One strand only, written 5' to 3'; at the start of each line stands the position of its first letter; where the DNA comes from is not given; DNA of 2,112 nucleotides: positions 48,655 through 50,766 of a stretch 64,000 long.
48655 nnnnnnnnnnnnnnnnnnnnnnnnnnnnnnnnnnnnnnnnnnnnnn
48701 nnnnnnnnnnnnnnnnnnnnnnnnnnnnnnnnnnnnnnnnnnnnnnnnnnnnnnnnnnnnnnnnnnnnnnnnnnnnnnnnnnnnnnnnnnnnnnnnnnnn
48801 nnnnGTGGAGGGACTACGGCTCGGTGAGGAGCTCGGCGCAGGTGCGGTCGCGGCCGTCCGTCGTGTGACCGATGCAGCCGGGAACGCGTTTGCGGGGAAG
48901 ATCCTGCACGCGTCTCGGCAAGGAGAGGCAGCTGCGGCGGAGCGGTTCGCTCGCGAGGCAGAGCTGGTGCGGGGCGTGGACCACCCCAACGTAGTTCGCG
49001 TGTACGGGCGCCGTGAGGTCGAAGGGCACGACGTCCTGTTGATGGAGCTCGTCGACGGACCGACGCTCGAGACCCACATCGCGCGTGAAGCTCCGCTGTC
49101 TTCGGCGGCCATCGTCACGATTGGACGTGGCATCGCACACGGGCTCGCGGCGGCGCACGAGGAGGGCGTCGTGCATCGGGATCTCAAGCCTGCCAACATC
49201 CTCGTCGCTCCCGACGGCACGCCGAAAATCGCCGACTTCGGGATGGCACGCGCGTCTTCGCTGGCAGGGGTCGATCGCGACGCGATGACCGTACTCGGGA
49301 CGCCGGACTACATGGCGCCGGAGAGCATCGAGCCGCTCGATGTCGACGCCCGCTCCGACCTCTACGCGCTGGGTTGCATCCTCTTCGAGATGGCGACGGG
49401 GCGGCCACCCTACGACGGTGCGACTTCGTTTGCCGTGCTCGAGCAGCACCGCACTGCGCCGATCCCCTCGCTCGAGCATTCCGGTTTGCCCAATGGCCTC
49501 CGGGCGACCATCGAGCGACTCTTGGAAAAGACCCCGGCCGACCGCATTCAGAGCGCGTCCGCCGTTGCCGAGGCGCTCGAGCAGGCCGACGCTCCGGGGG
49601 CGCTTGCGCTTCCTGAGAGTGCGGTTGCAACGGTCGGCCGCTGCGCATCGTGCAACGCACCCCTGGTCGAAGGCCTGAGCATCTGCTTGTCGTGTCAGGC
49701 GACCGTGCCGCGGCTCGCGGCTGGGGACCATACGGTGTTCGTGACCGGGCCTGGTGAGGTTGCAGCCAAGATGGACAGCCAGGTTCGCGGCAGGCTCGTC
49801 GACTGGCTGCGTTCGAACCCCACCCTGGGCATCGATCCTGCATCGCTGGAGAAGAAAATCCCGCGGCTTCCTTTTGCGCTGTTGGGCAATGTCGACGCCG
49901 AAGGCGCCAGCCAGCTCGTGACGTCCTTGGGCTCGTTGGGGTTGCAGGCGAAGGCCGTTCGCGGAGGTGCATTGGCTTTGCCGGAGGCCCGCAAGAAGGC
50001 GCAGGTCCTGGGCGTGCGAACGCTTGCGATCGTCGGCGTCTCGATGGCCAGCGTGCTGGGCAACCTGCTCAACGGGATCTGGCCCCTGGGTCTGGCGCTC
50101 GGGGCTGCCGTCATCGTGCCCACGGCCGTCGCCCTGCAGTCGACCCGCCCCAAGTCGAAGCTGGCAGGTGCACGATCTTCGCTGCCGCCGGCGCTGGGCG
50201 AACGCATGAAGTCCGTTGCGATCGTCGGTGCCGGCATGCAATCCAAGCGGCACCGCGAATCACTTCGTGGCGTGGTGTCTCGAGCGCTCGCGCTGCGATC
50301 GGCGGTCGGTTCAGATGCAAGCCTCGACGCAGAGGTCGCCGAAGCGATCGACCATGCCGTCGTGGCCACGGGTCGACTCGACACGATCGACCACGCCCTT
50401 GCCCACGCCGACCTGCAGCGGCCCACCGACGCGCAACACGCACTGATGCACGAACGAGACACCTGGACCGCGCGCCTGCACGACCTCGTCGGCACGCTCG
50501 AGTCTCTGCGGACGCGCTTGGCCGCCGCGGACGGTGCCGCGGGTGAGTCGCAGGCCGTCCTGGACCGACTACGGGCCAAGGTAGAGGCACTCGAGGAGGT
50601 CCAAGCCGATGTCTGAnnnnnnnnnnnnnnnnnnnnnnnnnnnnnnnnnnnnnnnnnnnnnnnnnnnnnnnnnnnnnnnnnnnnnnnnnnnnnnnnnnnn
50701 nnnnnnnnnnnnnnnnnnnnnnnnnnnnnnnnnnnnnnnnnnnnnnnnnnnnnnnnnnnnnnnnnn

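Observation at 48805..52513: Translationally coupled kinase / pseudokinase pair with identical architecture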

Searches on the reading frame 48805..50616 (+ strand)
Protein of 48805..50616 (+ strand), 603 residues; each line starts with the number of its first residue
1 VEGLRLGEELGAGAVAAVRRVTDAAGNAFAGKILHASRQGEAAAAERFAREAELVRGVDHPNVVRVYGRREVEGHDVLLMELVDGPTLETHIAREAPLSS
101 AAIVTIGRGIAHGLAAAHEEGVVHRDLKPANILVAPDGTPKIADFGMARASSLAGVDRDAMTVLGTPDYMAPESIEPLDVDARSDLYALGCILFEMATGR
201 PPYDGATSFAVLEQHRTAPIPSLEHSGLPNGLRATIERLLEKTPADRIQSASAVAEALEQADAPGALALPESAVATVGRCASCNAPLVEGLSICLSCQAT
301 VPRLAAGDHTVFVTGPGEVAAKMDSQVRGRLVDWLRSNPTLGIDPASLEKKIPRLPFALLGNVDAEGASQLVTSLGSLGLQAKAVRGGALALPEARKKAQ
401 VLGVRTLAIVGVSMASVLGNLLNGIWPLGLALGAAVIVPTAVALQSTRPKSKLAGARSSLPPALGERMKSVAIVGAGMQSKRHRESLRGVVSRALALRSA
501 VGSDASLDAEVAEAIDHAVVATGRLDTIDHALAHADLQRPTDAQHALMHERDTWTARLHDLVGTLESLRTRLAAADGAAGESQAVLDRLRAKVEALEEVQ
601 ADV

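Call 5: search_protein_families(library=pfam, proteins=[window:48805-50616:+], max_evalue=0.1)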
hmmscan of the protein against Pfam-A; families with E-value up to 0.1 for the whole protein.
window:48805-50616:+ (603 aa): 6 families
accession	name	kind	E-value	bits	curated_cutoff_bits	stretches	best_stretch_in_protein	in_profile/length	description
PF00069.31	Pkinase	-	2.6e-49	168.5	31.7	1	6-254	3-258/263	Protein kinase domain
PF07714.23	PK_Tyr_Ser-Thr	-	6.4e-33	114.6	23.1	1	5-249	2-250/258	Protein tyrosine and serine/threonine kinase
PF03109.22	ABC1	-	1.8e-08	34.3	22.9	1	41-150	113-216/244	ABC1 atypical kinase-like domain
PF01636.29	APH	-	1.5e-05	25.3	23.2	2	117-149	165-198/239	Phosphotransferase enzyme family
PF01163.29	RIO1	-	0.045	13.8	22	1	76-146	81-149/187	RIO domain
PF06293.20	Kdo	-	0.076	12.9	21.3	0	68-138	84-155/207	Lipopolysaccharide kinase (Kdo/WaaP) family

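Call 7: search_protein_families(library=ncbifam, proteins=[window:48805-50616:+], max_evalue=0.1)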
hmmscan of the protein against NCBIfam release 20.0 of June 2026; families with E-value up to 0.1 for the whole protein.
window:48805-50616:+ (603 aa): 23 families
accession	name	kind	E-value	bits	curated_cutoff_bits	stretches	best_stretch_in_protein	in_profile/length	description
NF033483.0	PknB_PASTA_kin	equivalog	6.6e-69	233.4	450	1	5-264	10-271/563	Stk1 family PASTA domain-containing Ser/Thr kinase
NF052427.1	StpK7MSMEG_1200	equivalog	1.5e-45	155.8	900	1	5-263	10-270/601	serine/threonine protein kinase StpK7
NF047741.1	antiphage_MADS6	equivalog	3.4e-45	154.7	460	2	105-264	303-463/612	methylation-associated defense system protein kinase MAD6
TIGR03903.1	TOMM_kin_cyc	equivalog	4.3e-34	117.6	705.75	1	29-259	6-248/1267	TOMM system kinase/cyclase fusion protein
NF038150.1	lanthi_synth_IV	equivalog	5e-27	94.6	650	1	44-264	235-459/851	class IV lanthionine synthetase LanL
NF053615.1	SerThrKinAfsKStmc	equivalog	4.4e-26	91.8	1300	1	9-253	20-260/809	protein serine/threonine kinase AfsK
NF033442.0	BREX_PglW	equivalog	1.4e-24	86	990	1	3-215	513-724/1391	BREX system serine/threonine kinase PglW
NF009651.0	PRK13184.1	equivalog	4.6e-21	74.5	839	1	45-260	46-289/932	serine/threonine-protein kinase PknD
NF038151.1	lanthi_synth_III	equivalog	2e-20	72.8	575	1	39-249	261-471/833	class III lanthionine synthetase LanKC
NF043056.1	T4SS_LegK1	equivalog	9e-09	34.4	550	1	119-195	207-282/516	Dot/Icm T4SS effector kinase LegK1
TIGR03724.2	arch_bud32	equivalog_domain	1.7e-08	34.2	125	1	46-152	38-135/193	KEOPS complex kinase/ATPase Bud32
NF011463.0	PRK14879.1-4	equivalog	7.5e-08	32.1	188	1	54-152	76-164/237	Kae1-associated kinase Bud32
NF007174.0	PRK09605.1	equivalog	5e-05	22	447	1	44-153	379-478/535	bifunctional N(6)-L-threonylcarbamoyladenine synthase/serine/threonine protein kinase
NF011464.0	PRK14879.1-7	equivalog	0.0001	22.1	246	1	46-150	51-151/221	Kae1-associated kinase Bud32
TIGR01982.1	UbiB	equivalog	0.00014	20.5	487.55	1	40-148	201-303/436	2-polyprenylphenol 6-hydroxylase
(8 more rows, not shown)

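Call 8: search_protein_families(library=padloc, proteins=[window:48805-50616:+], max_evalue=0.1)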
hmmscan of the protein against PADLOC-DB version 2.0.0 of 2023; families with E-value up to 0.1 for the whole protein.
window:48805-50616:+ (603 aa): 35 families (the best 25 are shown)
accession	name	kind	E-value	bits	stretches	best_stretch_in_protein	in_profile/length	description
PDLC04042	PD-T4-6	-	1.9e-73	245.7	1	4-262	11-273/292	-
PDLC04054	PD-T4-6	-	9.5e-69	230.4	1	2-318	10-331/347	-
PDLC04053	PD-T4-6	-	2.6e-67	225.5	1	5-276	12-286/311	-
PDLC04061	PD-T4-6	-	1.6e-65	220.6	1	5-263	19-285/510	-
PDLC04138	mad6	-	2.3e-65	219.8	1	2-260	51-313/659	mads_6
PDLC04047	PD-T4-6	-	2.6e-61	205.5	1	8-261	16-272/327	-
PDLC04039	PD-T4-6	-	5.1e-60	201.8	1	5-262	17-276/458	-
PDLC04043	PD-T4-6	-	3.2e-59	199.2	1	5-270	18-286/452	-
PDLC04057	PD-T4-6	-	7.4e-59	197.9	1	8-262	14-271/443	-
PDLC04060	PD-T4-6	-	1.5e-57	193.7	1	5-260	11-268/486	-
PDLC04048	PD-T4-6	-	1.2e-51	174.1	1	6-259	14-270/354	-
PDLC04041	PD-T4-6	-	5.5e-51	172.2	1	9-280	35-312/443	-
PDLC04052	PD-T4-6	-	3.6e-50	169.6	1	6-263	13-278/496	-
PDLC04050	PD-T4-6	-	2.3e-49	166.6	1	28-258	90-323/480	-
PDLC04040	PD-T4-6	-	2.7e-49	166.3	1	10-263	2-267/547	-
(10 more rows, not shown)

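Call 18: find_homologous_proteins(query=window:48805-50613:+, max_evalue=0.00001)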
Query window:48805-50613:+ (603 aa): 3849 proteins with E <= 0.00001 among 8000 candidates; the best 120 are listed.
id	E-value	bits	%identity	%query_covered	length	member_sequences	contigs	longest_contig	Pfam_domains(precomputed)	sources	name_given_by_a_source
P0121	0.0e+0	1276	100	100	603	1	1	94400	PF07714.24,PF00069.32,PF03109.23,PF01636.30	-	-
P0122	3.2e-290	982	79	100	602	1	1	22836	PF07714.24,PF00069.32,PF03109.23,PF01636.30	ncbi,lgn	ncbi:MAG: serine/threonine-protein kinase [Myxococcota bacterium]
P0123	2.2e-231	788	65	100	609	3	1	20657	PF07714.24,PF00069.32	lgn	-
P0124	1.3e-230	785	64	100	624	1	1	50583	PF07714.24,PF00069.32,PF03109.23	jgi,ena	-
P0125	1.6e-230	785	64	100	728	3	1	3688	PF07714.24,PF00069.32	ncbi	-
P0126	9.5e-230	782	64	100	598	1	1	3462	PF07714.24,PF00069.32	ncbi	-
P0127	2.5e-229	781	65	100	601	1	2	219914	PF07714.24,PF00069.32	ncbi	ncbi:MAG: serine/threonine-protein kinase [Nannocystales bacterium]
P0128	4.8e-227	773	64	100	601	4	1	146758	PF07714.24,PF00069.32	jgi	jgi:serine/threonine-protein kinase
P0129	1.1e-224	766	63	100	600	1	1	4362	PF07714.24,PF00069.32,PF03109.23,PF01636.30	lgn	-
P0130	3.9e-224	764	64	98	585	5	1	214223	PF07714.24,PF00069.32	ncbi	-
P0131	1.1e-223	762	62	99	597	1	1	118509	PF07714.24,PF00069.32,PF03109.23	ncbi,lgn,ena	-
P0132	6.4e-223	760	62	100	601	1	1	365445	PF07714.24,PF00069.32,PF03109.23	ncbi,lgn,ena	-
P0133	1.8e-220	752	62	100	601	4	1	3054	PF07714.24,PF00069.32,PF03109.23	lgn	-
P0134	1.9e-220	752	62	99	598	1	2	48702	PF07714.24,PF00069.32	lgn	-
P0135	8.8e-220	749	63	98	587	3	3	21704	PF07714.24,PF00069.32,PF03109.23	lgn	-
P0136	2.5e-218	745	61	100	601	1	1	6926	PF07714.24,PF00069.32,PF03109.23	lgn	-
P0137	9.5e-217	739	62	100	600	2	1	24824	PF07714.24,PF00069.32,PF01636.30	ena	-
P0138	2.7e-214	731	62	95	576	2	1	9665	PF07714.24,PF00069.32,PF03109.23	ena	-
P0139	7.1e-211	720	60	100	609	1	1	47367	PF07714.24,PF00069.32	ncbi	-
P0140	2.2e-197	675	62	92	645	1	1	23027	PF07714.24,PF00069.32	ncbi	-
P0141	1.0e-191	657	56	99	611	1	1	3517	PF07714.24,PF00069.32,PF03109.23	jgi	jgi:tRNA A-37 threonylcarbamoyl transferase component Bud32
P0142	1.2e-185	637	55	99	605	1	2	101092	PF07714.24,PF00069.32,PF03109.23,PF01636.30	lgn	-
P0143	3.8e-182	625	54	99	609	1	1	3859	PF07714.24,PF00069.32,PF01636.30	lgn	-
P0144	5.0e-176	605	53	99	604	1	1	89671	PF07714.24,PF00069.32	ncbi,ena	-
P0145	2.0e-175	603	53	99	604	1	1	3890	PF07714.24,PF00069.32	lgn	-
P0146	8.5e-174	598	53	99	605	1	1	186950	PF07714.24,PF00069.32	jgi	jgi:hypothetical protein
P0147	6.8e-169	581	51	99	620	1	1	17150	PF07714.24,PF00069.32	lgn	-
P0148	7.0e-165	568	50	99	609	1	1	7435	PF07714.24,PF00069.32,PF03109.23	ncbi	-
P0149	1.7e-161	557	67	67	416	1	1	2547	PF07714.24,PF00069.32,PF03109.23,PF01636.30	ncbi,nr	ncbi:MAG: serine/threonine protein kinase, partial [Nannocystaceae bacterium]|nr:serine/threonine pr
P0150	7.0e-159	548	51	99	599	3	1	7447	PF07714.24,PF00069.32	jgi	-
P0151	8.2e-157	542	51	99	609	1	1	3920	PF07714.24,PF00069.32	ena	-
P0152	1.1e-156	541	53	100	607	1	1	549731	PF07714.24,PF00069.32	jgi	-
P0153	2.1e-156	540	50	99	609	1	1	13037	PF07714.24,PF00069.32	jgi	jgi:hypothetical protein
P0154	2.1e-156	540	50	99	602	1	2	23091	PF07714.24,PF00069.32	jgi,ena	jgi:hypothetical protein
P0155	1.5e-155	537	52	99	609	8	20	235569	PF06293.21,PF07714.24,PF00069.32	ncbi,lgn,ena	-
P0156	2.5e-155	537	52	99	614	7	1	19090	PF07714.24,PF00069.32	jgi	-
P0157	3.9e-155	536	50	100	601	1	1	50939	PF07714.24,PF00069.32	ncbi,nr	ncbi:MAG TPA: serine/threonine-protein kinase [Haliangiales bacterium]|nr:serine/threonine-protein k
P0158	7.4e-155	535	51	99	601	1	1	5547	PF07714.24,PF00069.32,PF03109.23,PF01636.30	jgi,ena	-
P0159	1.4e-154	534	51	100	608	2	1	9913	PF07714.24,PF00069.32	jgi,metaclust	metaclust:\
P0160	4.2e-154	533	52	100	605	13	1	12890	PF07714.24,PF00069.32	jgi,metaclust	metaclust:\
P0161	5.1e-154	532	52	99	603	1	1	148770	PF07714.24,PF00069.32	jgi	jgi:tRNA A-37 threonylcarbamoyl transferase component Bud32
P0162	5.2e-154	532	49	99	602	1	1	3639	PF07714.24,PF00069.32,PF03109.23,PF01636.30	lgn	-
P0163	1.1e-153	531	50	98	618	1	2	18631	PF07714.24,PF00069.32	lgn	-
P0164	1.2e-153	531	48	99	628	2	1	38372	PF07714.24,PF00069.32,PF01636.30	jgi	-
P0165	1.6e-153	531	50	99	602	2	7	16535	PF07714.24,PF00069.32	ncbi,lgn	-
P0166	1.9e-153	530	49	99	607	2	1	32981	PF07714.24,PF00069.32,PF03109.23,PF01636.30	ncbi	-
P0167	3.5e-153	530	48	99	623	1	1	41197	PF07714.24,PF00069.32,PF03109.23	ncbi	-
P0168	4.1e-153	529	50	99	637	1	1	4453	PF07714.24,PF00069.32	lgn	-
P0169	6.4e-153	529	49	99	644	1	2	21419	PF07714.24,PF00069.32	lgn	-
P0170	6.5e-153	529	48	96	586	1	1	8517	PF07714.24,PF00069.32,PF03109.23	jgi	jgi:hypothetical protein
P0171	1.7e-152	527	52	99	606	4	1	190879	PF07714.24,PF00069.32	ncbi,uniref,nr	ncbi:serine/threonine-protein kinase [Nannocystis sp.]|uniref:serine/threonine-protein kinase n=1 Ta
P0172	1.8e-152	527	48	99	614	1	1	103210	PF07714.24,PF00069.32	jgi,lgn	jgi:hypothetical protein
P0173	1.8e-152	527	50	99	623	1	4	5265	PF07714.24,PF00069.32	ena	-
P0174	3.1e-152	526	48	100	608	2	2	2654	PF07714.24,PF00069.32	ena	-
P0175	5.2e-152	526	50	99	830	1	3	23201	PF07714.24,PF00069.32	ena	-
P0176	6.6e-152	525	47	100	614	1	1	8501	PF07714.24,PF00069.32,PF03109.23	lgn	-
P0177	9.8e-152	525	50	99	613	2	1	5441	PF07714.24,PF00069.32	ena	-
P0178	1.1e-151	525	47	99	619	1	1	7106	PF07714.24,PF00069.32,PF03109.23,PF01636.30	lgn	-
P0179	1.5e-151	524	51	100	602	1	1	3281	PF07714.24,PF00069.32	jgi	jgi:hypothetical protein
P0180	2.6e-151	523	50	100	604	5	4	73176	PF07714.24,PF00069.32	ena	-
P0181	3.6e-151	523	48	99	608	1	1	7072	PF07714.24,PF00069.32,PF03109.23,PF01636.30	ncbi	-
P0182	4.9e-151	523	50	98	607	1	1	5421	PF07714.24,PF00069.32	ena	-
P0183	9.3e-151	522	50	100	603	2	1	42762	PF07714.24,PF00069.32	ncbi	-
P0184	2.2e-150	520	51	99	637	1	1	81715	PF07714.24,PF00069.32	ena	-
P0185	3.6e-150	520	51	99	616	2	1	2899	PF07714.24,PF00069.32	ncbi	-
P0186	4.2e-150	519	50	100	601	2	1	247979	PF07714.24,PF00069.32,PF01636.30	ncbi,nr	ncbi:MAG: serine/threonine protein kinase [Myxococcales bacterium]|nr:serine/threonine protein kinas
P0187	2.9e-149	517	50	99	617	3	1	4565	PF07714.24,PF00069.32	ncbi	-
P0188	3.1e-149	517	47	99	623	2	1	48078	PF07714.24,PF00069.32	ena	-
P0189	4.5e-149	516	47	99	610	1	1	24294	PF07714.24,PF00069.32,PF01636.30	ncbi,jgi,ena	-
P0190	4.8e-149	516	48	100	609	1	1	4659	PF07714.24,PF00069.32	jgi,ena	-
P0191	5.5e-149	516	48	99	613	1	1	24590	PF07714.24,PF00069.32,PF03109.23,PF01636.30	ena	-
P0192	6.5e-149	516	50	99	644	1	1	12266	PF07714.24,PF00069.32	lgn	-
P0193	7.4e-149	515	49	99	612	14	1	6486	PF07714.24,PF00069.32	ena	-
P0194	1.0e-148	515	48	99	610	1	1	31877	PF07714.24,PF00069.32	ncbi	-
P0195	1.2e-148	515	50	93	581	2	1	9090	PF07714.24,PF00069.32,PF03109.23,PF01636.30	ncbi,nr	ncbi:MAG: serine/threonine protein kinase, partial [Myxococcales bacterium]|nr:serine/threonine prot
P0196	1.3e-148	515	50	100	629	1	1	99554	PF07714.24,PF00069.32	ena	-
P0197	1.7e-148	514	49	100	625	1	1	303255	PF07714.24,PF00069.32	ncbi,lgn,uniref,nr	ncbi:serine/threonine-protein kinase [Paraliomyxa miuraensis]|uniref:serine/threonine-protein kinase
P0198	1.8e-148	514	48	99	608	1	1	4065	PF06293.21,PF07714.24,PF00069.32,PF03109.23,PF01636.30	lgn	-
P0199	2.9e-148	513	47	99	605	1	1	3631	PF07714.24,PF00069.32,PF03109.23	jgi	jgi:hypothetical protein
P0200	5.5e-148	512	50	99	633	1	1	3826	PF07714.24,PF00069.32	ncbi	ncbi:MAG: serine/threonine-protein kinase [Myxococcota bacterium]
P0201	7.4e-148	512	50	100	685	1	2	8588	PF07714.24,PF00069.32,PF03109.23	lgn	-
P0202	8.3e-148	512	47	96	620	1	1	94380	PF07714.24,PF00069.32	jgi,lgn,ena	-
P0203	1.5e-147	511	50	99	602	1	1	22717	PF07714.24,PF00069.32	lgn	-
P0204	2.8e-147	510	49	99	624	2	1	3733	PF07714.24,PF00069.32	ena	-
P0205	2.8e-147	510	47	99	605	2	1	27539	PF07714.24,PF00069.32,PF01636.30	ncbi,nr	ncbi:MAG TPA: serine/threonine-protein kinase [Kofleriaceae bacterium]|nr:serine/threonine-protein k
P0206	2.8e-147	510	48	99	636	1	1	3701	PF07714.24,PF00069.32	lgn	-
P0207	2.9e-147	510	48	99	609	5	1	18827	PF07714.24,PF00069.32,PF01636.30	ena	-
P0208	3.5e-147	510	49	99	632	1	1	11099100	PF07714.24,PF00069.32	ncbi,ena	-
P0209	4.8e-147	509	46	99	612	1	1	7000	PF07714.24,PF00069.32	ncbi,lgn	-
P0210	5.5e-147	509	48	99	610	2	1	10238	PF07714.24,PF00069.32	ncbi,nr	ncbi:MAG: serine/threonine protein kinase [Myxococcales bacterium]|nr:serine/threonine protein kinas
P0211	1.0e-146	508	47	99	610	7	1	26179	PF07714.24,PF00069.32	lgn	-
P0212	2.2e-146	507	49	99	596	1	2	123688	PF07714.24,PF00069.32,PF03109.23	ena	-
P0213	2.3e-146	507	49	99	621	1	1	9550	PF07714.24,PF00069.32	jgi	-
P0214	2.8e-146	507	49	99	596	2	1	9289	PF07714.24,PF00069.32,PF01636.30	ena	-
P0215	3.9e-146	506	49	99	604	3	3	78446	PF07714.24,PF00069.32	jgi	jgi:hypothetical protein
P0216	5.2e-146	506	48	99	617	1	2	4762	PF07714.24,PF00069.32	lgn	-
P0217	1.3e-145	505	50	99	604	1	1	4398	PF07714.24,PF00069.32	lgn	-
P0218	1.5e-145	504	47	99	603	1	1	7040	PF07714.24,PF00069.32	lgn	-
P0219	2.7e-145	504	48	99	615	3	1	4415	PF07714.24,PF00069.32,PF01636.30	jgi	-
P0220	3.0e-145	503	48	99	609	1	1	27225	PF07714.24,PF00069.32,PF01636.30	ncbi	-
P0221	3.9e-145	503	47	99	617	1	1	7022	PF07714.24,PF00069.32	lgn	-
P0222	5.2e-145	503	48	99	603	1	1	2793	PF07714.24,PF00069.32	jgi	jgi:hypothetical protein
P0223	1.1e-144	501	49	99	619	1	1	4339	PF07714.24,PF00069.32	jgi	jgi:tRNA A-37 threonylcarbamoyl transferase component Bud32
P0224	1.2e-144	501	50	93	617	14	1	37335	PF07714.24,PF00069.32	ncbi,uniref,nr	ncbi:serine/threonine-protein kinase [Nannocystis pusilla]|uniref:mitogen-activated protein kinase k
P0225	1.2e-144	501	47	99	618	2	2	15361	PF07714.24,PF00069.32,PF03109.23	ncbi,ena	-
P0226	1.3e-144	501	47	99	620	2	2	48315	PF07714.24,PF00069.32,PF03109.23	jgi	jgi:hypothetical protein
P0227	1.5e-144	501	47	99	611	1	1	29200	PF07714.24,PF00069.32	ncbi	-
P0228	1.5e-144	501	48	100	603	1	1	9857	PF07714.24,PF00069.32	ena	-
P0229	1.8e-144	501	44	99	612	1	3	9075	PF07714.24,PF00069.32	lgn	-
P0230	2.0e-144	501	49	99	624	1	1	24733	PF07714.24,PF00069.32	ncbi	-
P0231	2.4e-144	500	48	100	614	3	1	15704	PF07714.24,PF00069.32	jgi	jgi:hypothetical protein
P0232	2.4e-144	500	49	99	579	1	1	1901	PF07714.24,PF00069.32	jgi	jgi:hypothetical protein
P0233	2.7e-144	500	47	99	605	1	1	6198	PF07714.24,PF00069.32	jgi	jgi:hypothetical protein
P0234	3.1e-144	500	45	100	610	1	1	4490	PF12172.15,PF07714.24,PF00069.32,PF01636.30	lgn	-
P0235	3.5e-144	500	49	99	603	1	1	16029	PF07714.24,PF00069.32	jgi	jgi:Protein kinase domain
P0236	4.1e-144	500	49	99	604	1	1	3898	PF07714.24,PF00069.32,PF03109.23,PF01636.30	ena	-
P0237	4.2e-144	500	49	99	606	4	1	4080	PF07714.24,PF00069.32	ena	-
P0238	4.7e-144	499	46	100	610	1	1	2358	PF07714.24,PF00069.32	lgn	-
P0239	4.8e-144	499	47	99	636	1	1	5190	PF07714.24,PF00069.32,PF03109.23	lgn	-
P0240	5.0e-144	499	49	99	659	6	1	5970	PF07714.24,PF00069.32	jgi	jgi:hypothetical protein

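Call 37: predict_structure(alignment_id=A2)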
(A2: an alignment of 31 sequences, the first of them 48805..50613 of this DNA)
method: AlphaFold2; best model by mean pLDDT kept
length: 603 residues; sequences in the alignment: 31
mean_pLDDT: 83.7   pTM: 0.80
mean pLDDT of the five models: 83.7, 82.3, 81.6, 80.3, 79.8
residues with pLDDT >= 90: 254; 70-90: 268; 50-70: 62; < 50: 19
segments of 3 or more residues with pLDDT < 50: 148-163
pLDDT, mean of each block of 10 residues (from residue 1): 83 81 92 75 73 83 91 88 94 96 97 94 89 95 68 38 67 79 94 97 90 92 91 93 87 91 59 68 90 92 90 89 90 90 87 89 92 93 91 86 81 70 67 78 79 71 89 93 90 86 81 92 93 81 87 91 83 61 67 69 55
secondary structure, 60 per line:
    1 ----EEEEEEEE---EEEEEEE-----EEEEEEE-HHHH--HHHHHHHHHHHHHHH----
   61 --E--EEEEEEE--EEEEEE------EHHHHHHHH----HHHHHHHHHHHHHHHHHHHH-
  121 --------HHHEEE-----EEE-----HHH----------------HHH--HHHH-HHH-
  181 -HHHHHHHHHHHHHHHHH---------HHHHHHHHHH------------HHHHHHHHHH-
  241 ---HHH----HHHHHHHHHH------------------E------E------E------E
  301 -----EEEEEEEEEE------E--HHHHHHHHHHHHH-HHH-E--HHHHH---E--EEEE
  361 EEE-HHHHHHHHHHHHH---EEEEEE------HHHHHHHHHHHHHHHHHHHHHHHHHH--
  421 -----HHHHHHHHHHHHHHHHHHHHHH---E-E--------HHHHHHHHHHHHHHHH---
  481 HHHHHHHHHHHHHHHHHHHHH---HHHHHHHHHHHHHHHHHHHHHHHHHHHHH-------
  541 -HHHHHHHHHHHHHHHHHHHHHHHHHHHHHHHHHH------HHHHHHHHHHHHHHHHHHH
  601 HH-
elements in order: E5-12 E16-22 E28-34 H36-39 H42-56 E66-72 E75-80 H88-95 H100-119 E132-134 E140-142 H172-175 H182-198 H208-217 H230-239 H251-260 E306-315 H325-337 H346-350 E357-363 H365-377 E381-386 H393-418 H426-447 H462-477 H481-501 H505-533 H542-575 H582-602

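Call 75: find_encoding_contigs(protein=P0157, flank=3500, max_places=1)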
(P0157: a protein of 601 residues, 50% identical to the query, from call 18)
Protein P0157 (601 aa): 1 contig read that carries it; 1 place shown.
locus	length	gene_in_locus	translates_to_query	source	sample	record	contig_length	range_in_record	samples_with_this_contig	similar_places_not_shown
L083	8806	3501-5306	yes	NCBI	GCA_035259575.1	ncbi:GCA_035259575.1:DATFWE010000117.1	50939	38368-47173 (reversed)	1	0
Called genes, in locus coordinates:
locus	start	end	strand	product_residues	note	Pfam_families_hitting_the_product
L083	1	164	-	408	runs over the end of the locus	-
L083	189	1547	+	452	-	PF04185:Phosphoesterase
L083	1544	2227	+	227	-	PF02463:SMC_N (faint), PF00005:ABC_tran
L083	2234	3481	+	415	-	PF21686:LigD_Prim-Pol, PF01896:DNA_primase_S (weak)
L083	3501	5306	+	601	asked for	PF00069:Pkinase, PF07714:PK_Tyr_Ser-Thr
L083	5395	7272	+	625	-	PF00069:Pkinase, PF07714:PK_Tyr_Ser-Thr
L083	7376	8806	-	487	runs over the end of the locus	PF00069:Pkinase, PF07714:PK_Tyr_Ser-Thr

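Call 76: find_encoding_contigs(protein=P0164, flank=3500, max_places=1)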
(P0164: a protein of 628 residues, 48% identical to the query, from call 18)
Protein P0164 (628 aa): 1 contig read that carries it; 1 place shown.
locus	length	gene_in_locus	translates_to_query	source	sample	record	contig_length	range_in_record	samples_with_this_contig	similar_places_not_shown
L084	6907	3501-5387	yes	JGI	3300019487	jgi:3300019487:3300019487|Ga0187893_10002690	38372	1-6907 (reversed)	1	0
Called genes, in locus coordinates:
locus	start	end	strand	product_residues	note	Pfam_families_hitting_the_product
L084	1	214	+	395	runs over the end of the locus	PF25919:BSH_CusB (faint), PF25973:BSH_CzcB, PF25954:Beta-barrel_RND_2, PF25975:CzcB_C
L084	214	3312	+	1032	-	PF00873:ACR_tran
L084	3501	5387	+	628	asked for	PF00069:Pkinase, PF01636:APH (faint), PF07714:PK_Tyr_Ser-Thr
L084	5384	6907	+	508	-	?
